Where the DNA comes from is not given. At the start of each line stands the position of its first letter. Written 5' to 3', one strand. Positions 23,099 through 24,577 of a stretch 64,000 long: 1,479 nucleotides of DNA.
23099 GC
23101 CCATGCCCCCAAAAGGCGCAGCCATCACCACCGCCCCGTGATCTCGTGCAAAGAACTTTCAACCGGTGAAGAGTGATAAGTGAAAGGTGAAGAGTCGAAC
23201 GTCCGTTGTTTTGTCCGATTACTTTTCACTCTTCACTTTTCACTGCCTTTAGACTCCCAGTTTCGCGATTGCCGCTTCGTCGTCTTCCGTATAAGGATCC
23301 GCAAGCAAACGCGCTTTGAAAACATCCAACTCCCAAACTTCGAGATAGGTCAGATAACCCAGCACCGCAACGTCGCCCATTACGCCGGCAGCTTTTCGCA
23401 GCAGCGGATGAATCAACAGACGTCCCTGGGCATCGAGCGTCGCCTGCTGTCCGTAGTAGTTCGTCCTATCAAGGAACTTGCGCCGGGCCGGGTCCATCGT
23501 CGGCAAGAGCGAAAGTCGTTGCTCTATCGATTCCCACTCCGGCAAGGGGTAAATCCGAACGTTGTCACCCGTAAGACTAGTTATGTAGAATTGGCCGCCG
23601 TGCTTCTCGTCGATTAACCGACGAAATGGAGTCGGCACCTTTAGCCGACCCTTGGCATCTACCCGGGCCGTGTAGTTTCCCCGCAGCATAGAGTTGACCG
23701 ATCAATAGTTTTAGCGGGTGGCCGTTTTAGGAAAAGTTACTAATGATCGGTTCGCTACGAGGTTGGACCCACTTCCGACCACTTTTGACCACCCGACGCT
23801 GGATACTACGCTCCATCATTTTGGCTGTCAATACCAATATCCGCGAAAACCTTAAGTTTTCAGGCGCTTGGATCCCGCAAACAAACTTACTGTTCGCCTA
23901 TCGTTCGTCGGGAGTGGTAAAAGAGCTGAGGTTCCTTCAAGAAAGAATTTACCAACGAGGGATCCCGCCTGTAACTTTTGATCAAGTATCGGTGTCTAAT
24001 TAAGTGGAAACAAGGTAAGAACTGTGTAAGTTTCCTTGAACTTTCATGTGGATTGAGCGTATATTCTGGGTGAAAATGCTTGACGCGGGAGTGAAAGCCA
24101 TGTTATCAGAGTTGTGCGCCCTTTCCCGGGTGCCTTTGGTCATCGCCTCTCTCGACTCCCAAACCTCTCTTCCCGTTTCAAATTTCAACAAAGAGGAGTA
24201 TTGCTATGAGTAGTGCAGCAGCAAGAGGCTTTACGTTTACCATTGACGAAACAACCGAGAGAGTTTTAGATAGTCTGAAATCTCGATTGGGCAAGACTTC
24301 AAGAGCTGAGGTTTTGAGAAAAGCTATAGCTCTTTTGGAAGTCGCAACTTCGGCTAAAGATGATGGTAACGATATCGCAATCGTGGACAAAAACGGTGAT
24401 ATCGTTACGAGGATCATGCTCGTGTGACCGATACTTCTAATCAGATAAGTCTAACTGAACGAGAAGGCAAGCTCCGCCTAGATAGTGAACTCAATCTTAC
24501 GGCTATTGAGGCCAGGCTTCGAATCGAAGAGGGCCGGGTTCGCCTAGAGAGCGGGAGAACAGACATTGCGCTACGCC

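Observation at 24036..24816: Low-GC two-gene module: ribbon-helix-helix protein plus an unclassified small 2-TM protein (candidate TA-like or abortive-infection-like system)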

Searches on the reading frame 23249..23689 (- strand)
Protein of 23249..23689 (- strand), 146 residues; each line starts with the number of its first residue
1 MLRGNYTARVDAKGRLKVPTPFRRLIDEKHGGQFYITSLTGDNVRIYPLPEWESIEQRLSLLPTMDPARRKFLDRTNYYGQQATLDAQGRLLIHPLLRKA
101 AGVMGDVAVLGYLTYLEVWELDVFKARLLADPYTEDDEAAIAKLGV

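Call 3: search_protein_families(library=pfam, proteins=[window:23249-23689:-], max_evalue=1)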
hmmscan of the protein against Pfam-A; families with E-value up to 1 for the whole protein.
window:23249-23689:- (146 aa): 2 families
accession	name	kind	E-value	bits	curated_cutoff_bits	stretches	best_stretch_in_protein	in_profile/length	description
PF02381.23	MraZ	-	5.3e-19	68.4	23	2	1-74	1-71/72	MraZ protein, putative antitoxin-like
PF02604.26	PhdYeFM_antitox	-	0.25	11.6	29.8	1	22-62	13-55/74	Antitoxin Phd_YefM, type II toxin-antitoxin system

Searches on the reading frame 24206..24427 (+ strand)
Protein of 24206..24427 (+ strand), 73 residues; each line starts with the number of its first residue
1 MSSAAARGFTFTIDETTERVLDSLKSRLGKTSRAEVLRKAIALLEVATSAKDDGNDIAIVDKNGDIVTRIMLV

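Call 3: search_protein_families(library=pfam, proteins=[window:24206-24427:+], max_evalue=1)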
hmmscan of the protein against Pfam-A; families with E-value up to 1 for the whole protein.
window:24206-24427:+ (73 aa): 1 family
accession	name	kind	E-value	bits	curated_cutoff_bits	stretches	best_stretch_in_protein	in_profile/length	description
PF01402.27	RHH_1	-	0.0028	18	20.5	1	10-44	3-36/39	Ribbon-helix-helix protein, copG family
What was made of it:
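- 24206..24427 (+): ORF1: a 73-aa ribbon-helix-helix protein, the putative antitoxin and autorepressor. It has an N-terminal strand (FTFTID), two helices and a C-terminal beta-hairpin tail (about residues 53-73). Pfam RHH_1 E = 0.0028 for this protein, below the family cut-off (call 3).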

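Call 6: search_protein_families(library=padloc, proteins=[window:24206-24427:+], max_evalue=1)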
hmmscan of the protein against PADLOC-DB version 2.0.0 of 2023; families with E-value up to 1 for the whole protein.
window:24206-24427:+ (73 aa): 0 families
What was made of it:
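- There is no PADLOC hit (call 6).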

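Call 7: search_protein_families(library=ncbifam, proteins=[window:24206-24427:+], max_evalue=1)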
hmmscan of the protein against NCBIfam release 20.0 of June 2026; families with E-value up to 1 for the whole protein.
window:24206-24427:+ (73 aa): 2 families
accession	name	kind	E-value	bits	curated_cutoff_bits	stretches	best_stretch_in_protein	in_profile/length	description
NF053762.1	aCcr1_fam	equivalog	0.025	14.5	60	1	10-43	4-36/38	aCcr1 family cell cycle regulator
TIGR03047.1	PS_II_psb28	equivalog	0.15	12.4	61.1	1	11-69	5-63/109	photosystem II reaction center protein Psb28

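Call 19: find_homologous_proteins(query=window:24206-24427:+, max_evalue=0.01)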
Query window:24206-24427:+ (73 aa): 22 proteins with E <= 0.01 among 23 candidates.
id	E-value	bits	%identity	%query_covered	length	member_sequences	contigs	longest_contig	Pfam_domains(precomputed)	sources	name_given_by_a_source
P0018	3.1e-36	139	100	100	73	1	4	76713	-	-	-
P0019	3.4e-35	136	99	100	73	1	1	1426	-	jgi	jgi:hypothetical protein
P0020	2.2e-32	127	89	100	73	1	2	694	-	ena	-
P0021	3.4e-32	126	92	100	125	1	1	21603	-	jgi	jgi:hypothetical protein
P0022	2.1e-28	114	89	89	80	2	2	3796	-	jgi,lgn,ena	-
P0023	9.4e-28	112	85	89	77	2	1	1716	-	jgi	jgi:hypothetical protein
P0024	4.1e-27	110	82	93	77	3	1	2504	-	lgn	-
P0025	3.0e-26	108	82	92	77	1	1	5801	-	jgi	jgi:hypothetical protein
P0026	1.8e-25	105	78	99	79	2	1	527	-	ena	-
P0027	1.8e-25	105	77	97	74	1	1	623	-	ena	-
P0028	2.4e-25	105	75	100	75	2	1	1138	-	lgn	-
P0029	1.1e-24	103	76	97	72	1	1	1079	-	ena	-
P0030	1.3e-24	102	75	100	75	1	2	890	-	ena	-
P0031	8.4e-24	100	77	89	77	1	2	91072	-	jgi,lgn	jgi:hypothetical protein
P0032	5.4e-22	94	74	95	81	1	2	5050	-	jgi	jgi:hypothetical protein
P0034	5.2e-16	76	64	88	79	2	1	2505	-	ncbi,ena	-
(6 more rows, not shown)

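Call 20: find_encoding_contigs(protein=P0031, flank=8000, max_places=3)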
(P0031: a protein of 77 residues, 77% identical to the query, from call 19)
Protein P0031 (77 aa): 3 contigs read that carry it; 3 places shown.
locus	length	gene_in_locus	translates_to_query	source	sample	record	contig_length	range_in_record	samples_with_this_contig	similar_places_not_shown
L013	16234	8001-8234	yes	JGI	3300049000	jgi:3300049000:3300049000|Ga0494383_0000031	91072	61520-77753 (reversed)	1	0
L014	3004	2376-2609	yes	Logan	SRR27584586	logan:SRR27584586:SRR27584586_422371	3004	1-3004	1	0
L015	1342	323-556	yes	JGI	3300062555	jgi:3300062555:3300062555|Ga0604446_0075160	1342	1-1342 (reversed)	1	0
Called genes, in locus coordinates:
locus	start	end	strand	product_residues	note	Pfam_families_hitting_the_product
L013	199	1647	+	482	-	PF07719:TPR_2 (faint), PF13428:TPR_14 (faint), PF13432:TPR_16 (faint), PF13176:TPR_7 (faint), PF14559:TPR_19 (faint)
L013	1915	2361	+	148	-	PF01797:Y1_Tnp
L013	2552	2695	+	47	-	-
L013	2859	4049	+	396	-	-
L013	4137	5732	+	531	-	PF02384:N6_Mtase (weak), PF20473:MmeI_Mtase (weak), PF07669:Eco57I, PF12950:TaqI_C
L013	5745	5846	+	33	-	-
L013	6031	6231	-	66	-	-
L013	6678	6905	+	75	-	-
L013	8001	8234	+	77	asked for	-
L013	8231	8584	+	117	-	-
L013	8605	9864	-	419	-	PF04434:SWIM (weak), PF01609:DDE_Tnp_1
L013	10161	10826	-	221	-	-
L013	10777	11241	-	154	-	PF13744:HTH_37 (weak), PF13560:HTH_31 (weak), PF01381:HTH_3, PF13443:HTH_26 (weak)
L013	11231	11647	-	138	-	-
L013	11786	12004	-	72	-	-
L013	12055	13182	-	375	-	PF10546:P63C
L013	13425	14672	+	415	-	PF01609:DDE_Tnp_1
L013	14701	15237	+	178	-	-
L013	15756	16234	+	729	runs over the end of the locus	-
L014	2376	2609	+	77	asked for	-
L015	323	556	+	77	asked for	-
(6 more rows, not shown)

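Call 21: find_encoding_contigs(protein=P0034, flank=8000, max_places=3)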
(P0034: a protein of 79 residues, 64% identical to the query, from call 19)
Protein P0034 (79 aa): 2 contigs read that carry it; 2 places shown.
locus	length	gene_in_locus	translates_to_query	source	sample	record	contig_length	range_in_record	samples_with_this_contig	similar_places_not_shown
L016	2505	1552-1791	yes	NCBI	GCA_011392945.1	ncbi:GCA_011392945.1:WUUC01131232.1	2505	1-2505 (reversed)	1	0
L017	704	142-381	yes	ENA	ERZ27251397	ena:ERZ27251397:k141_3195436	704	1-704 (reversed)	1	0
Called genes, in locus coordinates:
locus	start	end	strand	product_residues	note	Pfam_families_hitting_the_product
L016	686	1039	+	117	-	-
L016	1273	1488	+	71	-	-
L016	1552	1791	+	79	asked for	-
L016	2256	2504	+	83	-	?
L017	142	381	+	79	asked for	-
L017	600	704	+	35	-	?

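Call 47: search_protein_families(library=pfam, proteins=[L013:8231-8584:+, L013:6678-6905:+, L013:2859-4049:+, L013:10161-10826:-], max_evalue=0.01)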
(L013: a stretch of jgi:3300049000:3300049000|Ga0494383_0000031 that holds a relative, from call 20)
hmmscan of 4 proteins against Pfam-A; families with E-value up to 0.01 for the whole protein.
L013:8231-8584:+ (117 aa): 0 families

L013:6678-6905:+ (75 aa): 0 families

L013:2859-4049:+ (396 aa): 2 families
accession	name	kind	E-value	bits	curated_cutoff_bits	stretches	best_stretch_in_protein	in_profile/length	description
PF04313.20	HSDR_N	-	3e-05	24.4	25.1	0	32-72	2-44/198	Type I restriction enzyme R protein N terminus (HSDR_N)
PF13588.12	HSDR_N_2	-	0.00074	20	25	1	62-143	20-99/110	Type I restriction enzyme R protein N terminus (HSDR_N)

L013:10161-10826:- (221 aa): 1 family
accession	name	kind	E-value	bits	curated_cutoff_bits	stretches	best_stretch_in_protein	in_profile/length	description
PF02556.19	SecB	-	6.7e-05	23.2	26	1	73-168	37-131/141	Preprotein translocase subunit SecB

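Call 50: search_solved_structures(query=A4, max_evalue=10, show_alignments=3)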
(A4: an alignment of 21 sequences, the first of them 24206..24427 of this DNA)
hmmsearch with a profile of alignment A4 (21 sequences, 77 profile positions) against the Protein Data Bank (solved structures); distinct sequences matched with E-value up to 10: 7.
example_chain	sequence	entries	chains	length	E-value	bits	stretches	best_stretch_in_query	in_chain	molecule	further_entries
2p7v_B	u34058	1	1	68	0.28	14.4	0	12-35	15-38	RNA polymerase sigma factor rpoD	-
3tb6_A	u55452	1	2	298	0.38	14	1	12-37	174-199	Arabinose metabolism transcriptional repressor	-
1tlh_B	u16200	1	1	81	0.41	13.9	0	12-35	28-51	RNA polymerase sigma factor rpoD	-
2b33_A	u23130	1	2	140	0.48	13.7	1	13-33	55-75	protein synthesis inhibitor, putative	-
3t72_o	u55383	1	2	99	0.8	13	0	12-34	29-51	RNA polymerase sigma factor rpoD, DNA-directed RNA polymerase subunit beta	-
8tm9_A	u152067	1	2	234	2.8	11.2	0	7-53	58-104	D_3_633_8x peptide bound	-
8tlp_A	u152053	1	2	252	3.9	10.7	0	7-53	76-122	D_3_633_8x, no peptide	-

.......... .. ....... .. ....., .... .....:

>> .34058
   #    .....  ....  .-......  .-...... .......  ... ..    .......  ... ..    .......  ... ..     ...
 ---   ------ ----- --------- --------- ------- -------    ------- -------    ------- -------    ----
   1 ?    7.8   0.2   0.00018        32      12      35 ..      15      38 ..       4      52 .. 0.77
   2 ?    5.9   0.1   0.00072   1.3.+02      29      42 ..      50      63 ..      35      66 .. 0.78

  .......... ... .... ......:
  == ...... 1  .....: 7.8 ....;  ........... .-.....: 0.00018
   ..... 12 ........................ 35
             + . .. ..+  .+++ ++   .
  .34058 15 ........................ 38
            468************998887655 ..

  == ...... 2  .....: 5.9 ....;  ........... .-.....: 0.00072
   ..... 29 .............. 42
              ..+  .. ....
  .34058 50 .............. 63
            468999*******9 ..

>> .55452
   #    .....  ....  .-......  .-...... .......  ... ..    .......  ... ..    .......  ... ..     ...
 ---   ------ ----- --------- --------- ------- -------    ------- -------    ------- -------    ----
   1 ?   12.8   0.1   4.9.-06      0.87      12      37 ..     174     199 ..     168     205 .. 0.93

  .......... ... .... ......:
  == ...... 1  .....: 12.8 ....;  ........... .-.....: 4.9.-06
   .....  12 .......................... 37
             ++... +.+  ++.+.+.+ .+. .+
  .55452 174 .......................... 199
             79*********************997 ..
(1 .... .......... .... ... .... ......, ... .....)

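Call 52: search_protein_families(library=pfam, alignment_id=A4, max_evalue=0.1)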
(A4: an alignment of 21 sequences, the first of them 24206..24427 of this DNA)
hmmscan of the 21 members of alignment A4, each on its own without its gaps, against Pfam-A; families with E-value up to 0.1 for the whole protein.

A. member 1, window:24206-24427:+ (73 aa): 1 family
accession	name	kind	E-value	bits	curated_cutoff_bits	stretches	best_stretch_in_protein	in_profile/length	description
PF01402.27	RHH_1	-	0.0028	18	20.5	1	10-44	3-36/39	Ribbon-helix-helix protein, copG family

B. families by the number of members that match (of 21 scanned): 7 families
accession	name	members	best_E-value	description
PF01402.27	RHH_1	21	1.5e-06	Ribbon-helix-helix protein, copG family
PF03912.19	Psb28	2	0.013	Psb28 protein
PF01895.24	PhoU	2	0.058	PhoU domain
PF23114.1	NAD-bd_HRPKS_sdrA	1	0.018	HRPKS sdrA-like, NAD(P)-binding Rossmann-fold domain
PF00010.31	HLH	1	0.044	Helix-loop-helix DNA-binding domain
PF07539.18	UTP20_N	1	0.073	U3 small nucleolar RNA-associated protein 20, N-terminal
PF16528.11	Exo84_C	1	0.075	Exocyst component 84 C-terminal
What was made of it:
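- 24206..24427 (+): All 21 of 21 family members hit RHH_1, best 1.5e-6 (call 52).
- On Type II toxin-antitoxin module: All 21 of 21 family members hit RHH_1 (call 52).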

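Call 60: predict_structure(alignment_id=A4)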
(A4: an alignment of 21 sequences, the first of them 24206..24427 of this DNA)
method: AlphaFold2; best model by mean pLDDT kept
length: 73 residues; sequences in the alignment: 21
mean_pLDDT: 84.4   pTM: 0.60
mean pLDDT of the five models: 84.4, 82.7, 80.2, 75.2, 72.7
residues with pLDDT >= 90: 26; 70-90: 38; 50-70: 6; < 50: 3
segments of 3 or more residues with pLDDT < 50: 1-3
pLDDT, mean of each block of 10 residues (from residue 1): 59 89 92 89 89 88 88 72
secondary structure, 60 per line:
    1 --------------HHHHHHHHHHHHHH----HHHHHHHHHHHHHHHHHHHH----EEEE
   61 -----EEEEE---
elements in order: H15-28 H33-52 E57-60 E66-70
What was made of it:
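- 24206..24427 (+): AlphaFold pLDDT is 84, with helices 15-28 and 33-52 and strands 57-60 and 66-70 (call 60).
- On NikR-type metal regulator: ORF1 is 73 aa with only a beta-hairpin tail (call 60).
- Closest known: Classical RHH-antitoxin type II systems. Different: The tail of ORF1 is predicted as a beta-hairpin rather than a disordered or helical toxin-wrapping segment (call 60).
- ORF1 is 73 aa and lacks the C-terminal metal-binding domain of NikR (call 60).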

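Call 67: fold_search(model_id=the predicted structure, library=pdb)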
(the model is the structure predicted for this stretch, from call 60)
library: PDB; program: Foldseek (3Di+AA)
matches with E <= 10: 138; with E <= 0.001: 0
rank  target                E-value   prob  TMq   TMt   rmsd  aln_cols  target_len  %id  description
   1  6kyt_Q                2.8e-01  0.96  0.50  0.51   3.4        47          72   26  The structure of the M. tb toxin MazEF-mt1 complex (released 2020-08-05)
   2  8imh_MODEL_1_A        2.8e-01  0.96  0.46  0.72   2.4        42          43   24  Solution structure of the N terminal domain of MazE9 antitoxin (nMazE9) from Mycobacterium tuberculosis (released 2023-11-29)
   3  6kyt_C                3.8e-01  0.91  0.48  0.48   3.8        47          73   26  The structure of the M. tb toxin MazEF-mt1 complex (released 2020-08-05)
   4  6kyt_P                5.0e-01  0.90  0.51  0.52   3.3        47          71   26  The structure of the M. tb toxin MazEF-mt1 complex (released 2020-08-05)
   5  1q5v_C                5.0e-01  0.89  0.55  0.37   2.9        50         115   26  Apo-NikR (released 2003-09-30)
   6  2hza_A                5.8e-01  0.95  0.56  0.32   1.1        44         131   27  Nickel-bound full-length Escherichia coli NikR (released 2006-08-22)
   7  7vp3_D                7.1e-01  0.72  0.49  0.58   3.8        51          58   20  Structure of a transcription factor and DNA complex (released 2022-10-19)
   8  7vp3_G                7.6e-01  0.75  0.49  0.60   3.6        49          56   20  Structure of a transcription factor and DNA complex (released 2022-10-19)
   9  2wvd_B                8.2e-01  0.85  0.58  0.33   3.6        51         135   22  Structural and mechanistic insights into Helicobacter pylori NikR function (released 2010-01-19)
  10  7vp3_J                8.2e-01  0.69  0.49  0.58   3.6        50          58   20  Structure of a transcription factor and DNA complex (released 2022-10-19)
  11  7vp6_J                8.8e-01  0.80  0.49  0.72   2.3        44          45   20  Structure of a transcription factor and DNA complex (released 2022-10-19)
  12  7vp3_I                1.0e+00  0.66  0.49  0.58   3.6        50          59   20  Structure of a transcription factor and DNA complex (released 2022-10-19)
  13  2wvd_D                1.0e+00  0.66  0.44  0.25   2.7        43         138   26  Structural and mechanistic insights into Helicobacter pylori NikR function (released 2010-01-19)
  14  6xrw_B                1.0e+00  0.54  0.48  0.45   4.9        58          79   24  Chromosomal ParDE TA system from P. aeruginosa (released 2021-07-28)
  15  3od2_B                1.1e+00  0.85  0.54  0.32   1.3        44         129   27  E. coli NikR soaked with excess nickel ions (released 2010-09-08)
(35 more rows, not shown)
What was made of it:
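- On Type II toxin-antitoxin module: AlphaFold plus Foldseek give RHH proteins as the top matches (calls 60, 67).
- Closest known: Classical RHH-antitoxin type II systems. Same: Top structural matches of ORF1 are MazE and ParD RHH domains (call 67).
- RHH assignment at family level (calls 52, 60, 67). NikR RHH domains are among the Foldseek matches (call 67).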
